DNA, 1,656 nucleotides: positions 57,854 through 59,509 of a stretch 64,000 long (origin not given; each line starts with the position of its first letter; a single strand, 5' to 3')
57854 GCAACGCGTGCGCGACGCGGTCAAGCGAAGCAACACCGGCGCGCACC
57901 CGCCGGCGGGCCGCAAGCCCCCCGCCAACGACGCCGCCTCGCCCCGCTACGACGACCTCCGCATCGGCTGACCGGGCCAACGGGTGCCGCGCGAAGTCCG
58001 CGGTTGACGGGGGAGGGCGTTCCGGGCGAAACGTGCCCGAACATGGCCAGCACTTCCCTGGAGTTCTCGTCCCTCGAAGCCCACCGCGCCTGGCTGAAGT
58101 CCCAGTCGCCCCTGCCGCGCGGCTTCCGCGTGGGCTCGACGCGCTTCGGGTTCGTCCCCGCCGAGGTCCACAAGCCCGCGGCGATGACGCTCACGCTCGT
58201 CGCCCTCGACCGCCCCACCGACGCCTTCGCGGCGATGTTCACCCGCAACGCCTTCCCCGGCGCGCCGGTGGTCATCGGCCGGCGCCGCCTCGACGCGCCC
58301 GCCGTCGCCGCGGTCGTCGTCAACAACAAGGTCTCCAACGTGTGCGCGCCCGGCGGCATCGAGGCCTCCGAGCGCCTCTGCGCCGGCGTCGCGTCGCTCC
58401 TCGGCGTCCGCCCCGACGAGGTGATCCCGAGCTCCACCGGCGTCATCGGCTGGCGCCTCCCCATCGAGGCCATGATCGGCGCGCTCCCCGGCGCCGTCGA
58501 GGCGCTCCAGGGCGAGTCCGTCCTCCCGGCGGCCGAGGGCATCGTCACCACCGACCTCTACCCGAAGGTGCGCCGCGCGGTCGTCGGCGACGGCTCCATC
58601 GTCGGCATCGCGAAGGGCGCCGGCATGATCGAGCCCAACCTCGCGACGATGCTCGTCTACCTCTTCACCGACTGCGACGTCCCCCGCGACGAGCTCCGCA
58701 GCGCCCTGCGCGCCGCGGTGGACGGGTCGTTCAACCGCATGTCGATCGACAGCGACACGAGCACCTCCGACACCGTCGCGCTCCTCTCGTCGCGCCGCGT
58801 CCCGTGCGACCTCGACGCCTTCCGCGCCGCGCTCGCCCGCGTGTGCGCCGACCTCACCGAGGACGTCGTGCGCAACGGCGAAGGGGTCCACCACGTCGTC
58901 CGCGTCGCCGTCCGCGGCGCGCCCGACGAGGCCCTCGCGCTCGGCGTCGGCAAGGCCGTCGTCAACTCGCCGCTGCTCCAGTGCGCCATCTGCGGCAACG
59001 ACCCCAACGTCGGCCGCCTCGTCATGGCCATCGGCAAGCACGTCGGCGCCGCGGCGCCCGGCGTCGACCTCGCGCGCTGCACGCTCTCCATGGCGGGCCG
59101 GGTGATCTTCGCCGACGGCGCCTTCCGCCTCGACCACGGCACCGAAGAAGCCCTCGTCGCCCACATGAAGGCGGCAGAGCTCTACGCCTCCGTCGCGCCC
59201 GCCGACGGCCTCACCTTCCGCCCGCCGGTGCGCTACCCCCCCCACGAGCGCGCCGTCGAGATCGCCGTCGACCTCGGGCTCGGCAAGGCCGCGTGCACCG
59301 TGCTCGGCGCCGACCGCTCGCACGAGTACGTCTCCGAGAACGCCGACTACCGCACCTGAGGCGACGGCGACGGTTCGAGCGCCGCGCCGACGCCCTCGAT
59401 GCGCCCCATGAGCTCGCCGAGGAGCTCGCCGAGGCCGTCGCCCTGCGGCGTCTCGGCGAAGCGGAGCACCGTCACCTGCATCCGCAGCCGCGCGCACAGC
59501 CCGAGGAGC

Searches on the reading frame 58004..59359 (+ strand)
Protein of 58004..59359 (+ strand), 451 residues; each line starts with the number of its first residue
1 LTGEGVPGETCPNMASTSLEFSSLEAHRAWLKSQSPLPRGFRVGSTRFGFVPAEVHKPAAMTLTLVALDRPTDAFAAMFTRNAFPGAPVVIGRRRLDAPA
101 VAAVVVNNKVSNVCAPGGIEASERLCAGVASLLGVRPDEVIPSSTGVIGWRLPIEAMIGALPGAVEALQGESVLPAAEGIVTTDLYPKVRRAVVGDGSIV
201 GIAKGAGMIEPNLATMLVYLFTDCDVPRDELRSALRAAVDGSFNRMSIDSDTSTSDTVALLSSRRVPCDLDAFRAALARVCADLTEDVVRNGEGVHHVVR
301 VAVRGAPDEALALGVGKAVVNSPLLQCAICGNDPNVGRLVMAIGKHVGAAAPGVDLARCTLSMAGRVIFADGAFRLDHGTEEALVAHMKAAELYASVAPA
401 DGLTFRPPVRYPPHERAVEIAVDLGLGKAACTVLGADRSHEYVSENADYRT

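Call 82: search_protein_families(library=pfam, proteins=[window:58004-59359:+], max_evalue=0.0001)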
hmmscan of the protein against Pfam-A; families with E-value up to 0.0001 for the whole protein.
window:58004-59359:+ (451 aa): 1 family
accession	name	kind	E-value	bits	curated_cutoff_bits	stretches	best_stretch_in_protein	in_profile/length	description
PF01960.23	ArgJ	-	3.2e-100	336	32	1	53-451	7-377/377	ArgJ family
